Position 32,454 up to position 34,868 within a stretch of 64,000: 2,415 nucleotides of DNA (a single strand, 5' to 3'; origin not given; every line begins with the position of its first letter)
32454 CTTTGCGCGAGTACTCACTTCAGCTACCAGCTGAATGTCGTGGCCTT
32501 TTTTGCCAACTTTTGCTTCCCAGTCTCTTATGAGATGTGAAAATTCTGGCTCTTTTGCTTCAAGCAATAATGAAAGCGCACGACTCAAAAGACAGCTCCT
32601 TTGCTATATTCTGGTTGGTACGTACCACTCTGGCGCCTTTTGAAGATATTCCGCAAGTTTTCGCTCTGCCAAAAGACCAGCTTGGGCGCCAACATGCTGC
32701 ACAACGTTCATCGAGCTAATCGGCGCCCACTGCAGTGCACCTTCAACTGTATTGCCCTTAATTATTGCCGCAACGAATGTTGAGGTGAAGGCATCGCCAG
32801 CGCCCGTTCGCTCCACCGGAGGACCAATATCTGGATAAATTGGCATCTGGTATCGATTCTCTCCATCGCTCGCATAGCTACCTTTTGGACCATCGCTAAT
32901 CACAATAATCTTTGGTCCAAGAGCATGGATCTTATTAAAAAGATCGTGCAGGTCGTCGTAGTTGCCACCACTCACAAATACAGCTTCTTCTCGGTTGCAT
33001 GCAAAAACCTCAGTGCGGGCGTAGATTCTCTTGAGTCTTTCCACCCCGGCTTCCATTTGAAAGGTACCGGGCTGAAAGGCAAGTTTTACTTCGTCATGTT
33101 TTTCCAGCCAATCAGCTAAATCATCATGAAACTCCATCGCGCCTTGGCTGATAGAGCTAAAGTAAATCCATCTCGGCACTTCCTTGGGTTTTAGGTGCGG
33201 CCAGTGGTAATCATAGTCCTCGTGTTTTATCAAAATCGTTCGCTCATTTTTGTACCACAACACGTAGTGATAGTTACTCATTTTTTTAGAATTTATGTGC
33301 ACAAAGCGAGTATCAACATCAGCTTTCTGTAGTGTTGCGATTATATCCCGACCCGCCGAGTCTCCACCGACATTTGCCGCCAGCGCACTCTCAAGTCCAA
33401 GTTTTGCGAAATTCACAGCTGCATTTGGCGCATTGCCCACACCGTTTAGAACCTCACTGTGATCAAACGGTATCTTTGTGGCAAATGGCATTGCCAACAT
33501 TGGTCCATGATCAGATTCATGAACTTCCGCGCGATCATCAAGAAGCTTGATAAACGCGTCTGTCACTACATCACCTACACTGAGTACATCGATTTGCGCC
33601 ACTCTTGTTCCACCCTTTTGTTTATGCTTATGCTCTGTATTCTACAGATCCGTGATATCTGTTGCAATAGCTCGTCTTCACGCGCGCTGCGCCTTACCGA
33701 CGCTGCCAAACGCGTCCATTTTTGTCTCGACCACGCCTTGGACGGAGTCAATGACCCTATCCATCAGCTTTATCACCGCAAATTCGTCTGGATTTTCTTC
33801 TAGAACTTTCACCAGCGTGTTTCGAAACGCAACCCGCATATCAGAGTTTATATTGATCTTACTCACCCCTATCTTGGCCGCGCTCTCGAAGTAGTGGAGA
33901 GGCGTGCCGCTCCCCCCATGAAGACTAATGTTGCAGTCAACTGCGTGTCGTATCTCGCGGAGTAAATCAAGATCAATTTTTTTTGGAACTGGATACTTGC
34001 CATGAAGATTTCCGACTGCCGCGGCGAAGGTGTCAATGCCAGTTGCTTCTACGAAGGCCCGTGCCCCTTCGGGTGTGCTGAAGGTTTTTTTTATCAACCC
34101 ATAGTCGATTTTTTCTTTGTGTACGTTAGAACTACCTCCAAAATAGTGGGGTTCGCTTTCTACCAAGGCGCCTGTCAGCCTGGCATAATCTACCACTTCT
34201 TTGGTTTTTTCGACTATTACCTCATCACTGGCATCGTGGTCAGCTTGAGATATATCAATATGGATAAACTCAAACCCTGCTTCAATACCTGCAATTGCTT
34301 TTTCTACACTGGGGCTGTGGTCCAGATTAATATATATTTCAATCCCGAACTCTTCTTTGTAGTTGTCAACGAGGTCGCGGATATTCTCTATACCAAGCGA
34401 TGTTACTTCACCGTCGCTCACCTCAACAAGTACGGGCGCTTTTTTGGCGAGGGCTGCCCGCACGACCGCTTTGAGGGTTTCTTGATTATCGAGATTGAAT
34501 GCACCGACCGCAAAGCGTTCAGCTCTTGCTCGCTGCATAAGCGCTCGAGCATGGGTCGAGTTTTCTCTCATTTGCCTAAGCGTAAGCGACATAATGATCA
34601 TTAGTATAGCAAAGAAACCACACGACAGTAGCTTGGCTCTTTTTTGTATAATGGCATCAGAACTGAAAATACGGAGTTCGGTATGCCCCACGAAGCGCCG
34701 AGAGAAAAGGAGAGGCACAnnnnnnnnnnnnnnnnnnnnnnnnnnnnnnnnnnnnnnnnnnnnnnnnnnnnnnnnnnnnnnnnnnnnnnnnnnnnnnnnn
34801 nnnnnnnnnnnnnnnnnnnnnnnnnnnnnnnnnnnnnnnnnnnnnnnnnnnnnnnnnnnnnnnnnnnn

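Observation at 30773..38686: An 8-kb same-strand sugar-phosphate block ending in a PfkB kinase, an orphan protein and a LOG/SLOG-like enzyme: candidate route from nucleotide ribose to glycolysis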

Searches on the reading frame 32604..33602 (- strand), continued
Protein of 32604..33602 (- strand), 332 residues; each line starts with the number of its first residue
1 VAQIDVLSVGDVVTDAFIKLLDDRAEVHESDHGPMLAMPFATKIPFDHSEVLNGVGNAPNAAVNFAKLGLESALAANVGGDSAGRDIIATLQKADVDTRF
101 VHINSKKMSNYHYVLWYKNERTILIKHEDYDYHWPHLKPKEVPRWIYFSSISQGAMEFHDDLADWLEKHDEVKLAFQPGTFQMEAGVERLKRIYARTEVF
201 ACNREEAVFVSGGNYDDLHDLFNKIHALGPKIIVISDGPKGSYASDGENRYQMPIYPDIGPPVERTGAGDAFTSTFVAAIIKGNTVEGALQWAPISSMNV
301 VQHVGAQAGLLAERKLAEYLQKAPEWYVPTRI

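Call 76: search_solved_structures(query=A4, max_evalue=0.00001, show_alignments=0)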
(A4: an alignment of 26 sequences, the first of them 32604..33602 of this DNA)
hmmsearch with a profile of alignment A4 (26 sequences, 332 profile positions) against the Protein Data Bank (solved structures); distinct sequences matched with E-value up to 0.00001: 40.
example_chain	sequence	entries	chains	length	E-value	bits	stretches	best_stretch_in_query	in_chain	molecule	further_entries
3h49_A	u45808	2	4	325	3.6e-16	62.2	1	53-321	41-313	Ribokinase | Uncharacterized sugar kinase ydjH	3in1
3hj6_A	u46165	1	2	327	3.7e-15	58.9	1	56-294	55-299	Fructokinase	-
6ilr_A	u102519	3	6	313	1.6e-14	56.8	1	54-321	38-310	Ribokinase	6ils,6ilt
2qcv_A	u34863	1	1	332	1.6e-13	53.5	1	55-321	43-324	Putative 5-dehydro-2-deoxygluconokinase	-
1tyy_A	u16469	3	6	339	3.2e-13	52.5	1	55-302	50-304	putative sugar kinase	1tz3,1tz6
2qhp_A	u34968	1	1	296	1.1e-12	50.8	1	56-307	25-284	Fructokinase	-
5zwy_A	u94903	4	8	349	2e-12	49.9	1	56-294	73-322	Ribokinase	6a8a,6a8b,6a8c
4du5_A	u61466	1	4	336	3.6e-12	49.1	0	45-113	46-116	PfkB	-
1wye_A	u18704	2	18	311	5.9e-12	48.3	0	230-322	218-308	2-keto-3-deoxygluconate kinase | hypothetical fructokinase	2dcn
6wjz_A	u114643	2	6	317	8.5e-12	47.8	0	55-109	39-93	Ribokinase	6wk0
2nwh_A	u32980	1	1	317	9.1e-12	47.7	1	54-321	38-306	carbohydrate kinase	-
5byc_A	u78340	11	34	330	9.4e-12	47.7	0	54-109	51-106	Ribokinase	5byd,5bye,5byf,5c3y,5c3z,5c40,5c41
2fv7_A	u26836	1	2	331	1.1e-11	47.4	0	54-109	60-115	Ribokinase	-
3ewm_A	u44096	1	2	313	1.2e-11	47.4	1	56-287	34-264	Uncharacterized sugar kinase PH1459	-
3gbu_A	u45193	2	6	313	2.6e-11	46.3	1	56-287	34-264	Uncharacterized sugar kinase PH1459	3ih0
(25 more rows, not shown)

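Call 81: predict_structure(alignment_id=A4)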
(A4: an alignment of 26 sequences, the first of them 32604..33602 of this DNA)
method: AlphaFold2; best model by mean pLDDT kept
length: 332 residues; sequences in the alignment: 26
mean_pLDDT: 74.1   pTM: 0.76
mean pLDDT of the five models: 74.1, 71.3, 67.8, 66.0, 65.9
residues with pLDDT >= 90: 76; 70-90: 128; 50-70: 96; < 50: 32
segments of 3 or more residues with pLDDT < 50: 113-116, 257-267, 297-311
pLDDT, mean of each block of 10 residues (from residue 1): 84 64 65 60 56 70 82 85 79 89 71 50 58 79 91 82 92 90 88 94 86 93 97 80 86 60 45 77 76 53 40 53 67 85
secondary structure, 60 per line:
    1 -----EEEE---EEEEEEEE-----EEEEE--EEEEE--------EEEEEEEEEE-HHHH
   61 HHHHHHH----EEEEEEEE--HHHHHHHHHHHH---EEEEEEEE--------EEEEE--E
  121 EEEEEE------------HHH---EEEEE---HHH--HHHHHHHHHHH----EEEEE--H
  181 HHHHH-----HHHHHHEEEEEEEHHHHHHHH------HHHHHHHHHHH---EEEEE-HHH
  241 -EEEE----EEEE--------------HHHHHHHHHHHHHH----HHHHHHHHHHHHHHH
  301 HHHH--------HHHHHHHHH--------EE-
elements in order: E6-9 E13-20 E26-30 E33-37 E46-55 H57-67 E72-79 H82-93 E97-104 E113-117 E120-126 E145-149 H158-168 E173-177 H180-185 H191-196 E197-203 H204-211 H218-228 E232-236 E242-245 E250-253 H268-281 H286-304 H313-321

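Call 87: search_solved_structures(query=A4, max_evalue=1e-13, show_alignments=3)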
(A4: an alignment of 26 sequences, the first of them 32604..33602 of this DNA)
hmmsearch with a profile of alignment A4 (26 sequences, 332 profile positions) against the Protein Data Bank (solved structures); distinct sequences matched with E-value up to 1e-13: 3.
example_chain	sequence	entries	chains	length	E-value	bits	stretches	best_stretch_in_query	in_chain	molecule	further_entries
3h49_A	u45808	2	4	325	3.6e-16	62.2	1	53-321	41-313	Ribokinase | Uncharacterized sugar kinase ydjH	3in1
3hj6_A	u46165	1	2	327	3.7e-15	58.9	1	56-294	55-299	Fructokinase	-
6ilr_A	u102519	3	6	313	1.6e-14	56.8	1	54-321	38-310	Ribokinase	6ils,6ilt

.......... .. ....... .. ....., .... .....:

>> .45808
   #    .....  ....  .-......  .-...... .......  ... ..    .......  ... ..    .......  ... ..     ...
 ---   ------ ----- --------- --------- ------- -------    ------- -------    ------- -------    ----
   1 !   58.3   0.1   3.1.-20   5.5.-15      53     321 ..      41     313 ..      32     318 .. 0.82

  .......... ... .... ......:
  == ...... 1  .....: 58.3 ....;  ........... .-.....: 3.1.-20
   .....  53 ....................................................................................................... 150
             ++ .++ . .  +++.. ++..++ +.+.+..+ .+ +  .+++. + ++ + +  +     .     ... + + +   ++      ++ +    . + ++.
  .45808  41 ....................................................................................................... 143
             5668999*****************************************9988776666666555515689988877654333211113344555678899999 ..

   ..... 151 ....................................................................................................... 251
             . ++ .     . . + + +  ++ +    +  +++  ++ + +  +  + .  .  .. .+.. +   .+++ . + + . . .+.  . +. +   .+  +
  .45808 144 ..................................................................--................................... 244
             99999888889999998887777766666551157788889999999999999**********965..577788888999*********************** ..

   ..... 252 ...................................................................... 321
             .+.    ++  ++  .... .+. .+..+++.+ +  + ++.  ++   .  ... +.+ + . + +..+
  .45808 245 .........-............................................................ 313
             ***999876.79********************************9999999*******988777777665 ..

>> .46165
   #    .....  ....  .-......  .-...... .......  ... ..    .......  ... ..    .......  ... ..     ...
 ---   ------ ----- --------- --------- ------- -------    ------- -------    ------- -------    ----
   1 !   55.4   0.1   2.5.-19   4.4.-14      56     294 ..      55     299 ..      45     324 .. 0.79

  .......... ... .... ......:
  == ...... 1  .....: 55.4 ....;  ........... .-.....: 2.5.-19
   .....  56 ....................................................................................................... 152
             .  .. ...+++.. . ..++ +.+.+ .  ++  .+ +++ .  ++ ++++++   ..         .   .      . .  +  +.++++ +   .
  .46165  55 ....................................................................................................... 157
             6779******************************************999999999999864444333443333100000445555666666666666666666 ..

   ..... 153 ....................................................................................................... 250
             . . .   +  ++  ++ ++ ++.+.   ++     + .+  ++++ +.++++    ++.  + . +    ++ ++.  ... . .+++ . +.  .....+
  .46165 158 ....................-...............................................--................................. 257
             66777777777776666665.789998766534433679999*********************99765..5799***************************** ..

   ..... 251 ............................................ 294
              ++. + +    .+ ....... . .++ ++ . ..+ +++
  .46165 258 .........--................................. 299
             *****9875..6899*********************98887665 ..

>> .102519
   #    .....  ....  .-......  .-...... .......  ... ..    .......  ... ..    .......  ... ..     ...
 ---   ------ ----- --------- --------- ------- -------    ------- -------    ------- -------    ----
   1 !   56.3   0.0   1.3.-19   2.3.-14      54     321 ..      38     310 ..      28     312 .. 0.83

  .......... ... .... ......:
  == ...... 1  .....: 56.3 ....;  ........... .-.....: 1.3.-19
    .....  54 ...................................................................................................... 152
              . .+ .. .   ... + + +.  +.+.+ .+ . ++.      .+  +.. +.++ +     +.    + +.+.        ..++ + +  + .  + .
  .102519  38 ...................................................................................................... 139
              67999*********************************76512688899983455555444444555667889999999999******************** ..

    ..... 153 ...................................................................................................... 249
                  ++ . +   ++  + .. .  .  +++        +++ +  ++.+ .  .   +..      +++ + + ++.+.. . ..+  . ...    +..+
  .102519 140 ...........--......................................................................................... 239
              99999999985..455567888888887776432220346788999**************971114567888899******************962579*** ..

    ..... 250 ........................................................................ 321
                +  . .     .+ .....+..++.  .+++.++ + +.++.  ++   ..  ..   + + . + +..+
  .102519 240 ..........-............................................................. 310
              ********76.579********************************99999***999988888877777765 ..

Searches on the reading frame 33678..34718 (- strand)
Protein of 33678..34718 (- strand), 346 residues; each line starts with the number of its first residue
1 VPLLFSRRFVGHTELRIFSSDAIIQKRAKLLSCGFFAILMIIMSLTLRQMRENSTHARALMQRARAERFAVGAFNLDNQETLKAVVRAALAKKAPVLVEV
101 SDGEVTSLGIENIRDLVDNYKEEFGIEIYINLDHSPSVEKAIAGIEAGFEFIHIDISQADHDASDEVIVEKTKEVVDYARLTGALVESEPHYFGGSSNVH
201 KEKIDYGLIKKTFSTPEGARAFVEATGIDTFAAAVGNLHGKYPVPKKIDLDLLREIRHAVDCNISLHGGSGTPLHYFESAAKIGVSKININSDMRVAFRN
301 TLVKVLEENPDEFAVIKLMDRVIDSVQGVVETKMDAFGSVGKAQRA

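Call 3: search_protein_families(library=pfam, proteins=[window:33678-34718:-], max_evalue=0.01)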
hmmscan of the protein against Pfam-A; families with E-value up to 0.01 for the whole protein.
window:33678-34718:- (346 aa): 1 family
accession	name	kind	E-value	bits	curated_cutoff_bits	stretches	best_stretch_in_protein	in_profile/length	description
PF01116.26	F_bP_aldolase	-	3.1e-64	217.6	25.5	1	57-342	3-277/277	Fructose-bisphosphate aldolase class-II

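Call 4: search_protein_families(library=ncbifam, proteins=[window:33678-34718:-], max_evalue=0.01)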
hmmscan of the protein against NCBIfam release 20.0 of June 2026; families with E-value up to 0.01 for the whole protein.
window:33678-34718:- (346 aa): 20 families
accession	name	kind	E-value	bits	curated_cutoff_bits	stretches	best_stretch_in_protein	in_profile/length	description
TIGR01859.1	fruc_bis_ald_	equivalog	7.9e-64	216.1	343.05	1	57-343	4-282/282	class II fructose-1,6-bisphosphate aldolase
NF009497.0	PRK12857.1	equivalog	2.6e-56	190.9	423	1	58-343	7-284/284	class II fructose-1,6-bisphosphate aldolase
TIGR00167.1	cbbA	subfamily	4.5e-56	190.3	215.6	1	57-343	6-290/290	ketose-bisphosphate aldolase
NF006042.0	PRK08185.1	subfamily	4.1e-54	183.9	405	1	58-344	6-285/287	hypothetical protein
NF006626.0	PRK09195.1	subfamily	2.9e-52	177.6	384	1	57-343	6-284/284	tagatose-bisphosphate aldolase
NF009374.0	PRK12737.1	subfamily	8.4e-51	172.6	383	1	57-342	6-283/284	tagatose-bisphosphate aldolase subunit GatY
TIGR01858.1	tag_bisphos_ald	equivalog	1.7e-47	161.9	443.55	1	57-343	4-282/282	tagatose bisphosphate family class II aldolase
NF005943.0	PRK07998.1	equivalog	5e-44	150.9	364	1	57-336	6-274/283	class II aldolase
NF005823.0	PRK07709.1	equivalog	5.1e-43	147.9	545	1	59-343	8-285/285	class II fructose-bisphosphate aldolase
NF005284.0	PRK06801.1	equivalog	7.9e-43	146.8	406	1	61-343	10-286/286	ketose 1,6-bisphosphate aldolase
NF005590.0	PRK07315.1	equivalog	2.5e-42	145.2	443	1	57-343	6-293/293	class II fructose-bisphosphate aldolase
NF009375.0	PRK12738.1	equivalog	2.5e-41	141.7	542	1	58-342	7-283/286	tagatose-bisphosphate aldolase subunit KbaY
NF006376.0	PRK08610.1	equivalog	2.2e-40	139.2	527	1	59-343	8-285/286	class II fructose-bisphosphate aldolase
NF005288.0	PRK06806.1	equivalog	5e-38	130.9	396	1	58-342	7-280/281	class II fructose-bisphosphate aldolase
NF005481.0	PRK07084.1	equivalog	6.3e-35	120.9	511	2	56-275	14-234/324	class II fructose-bisphosphate aldolase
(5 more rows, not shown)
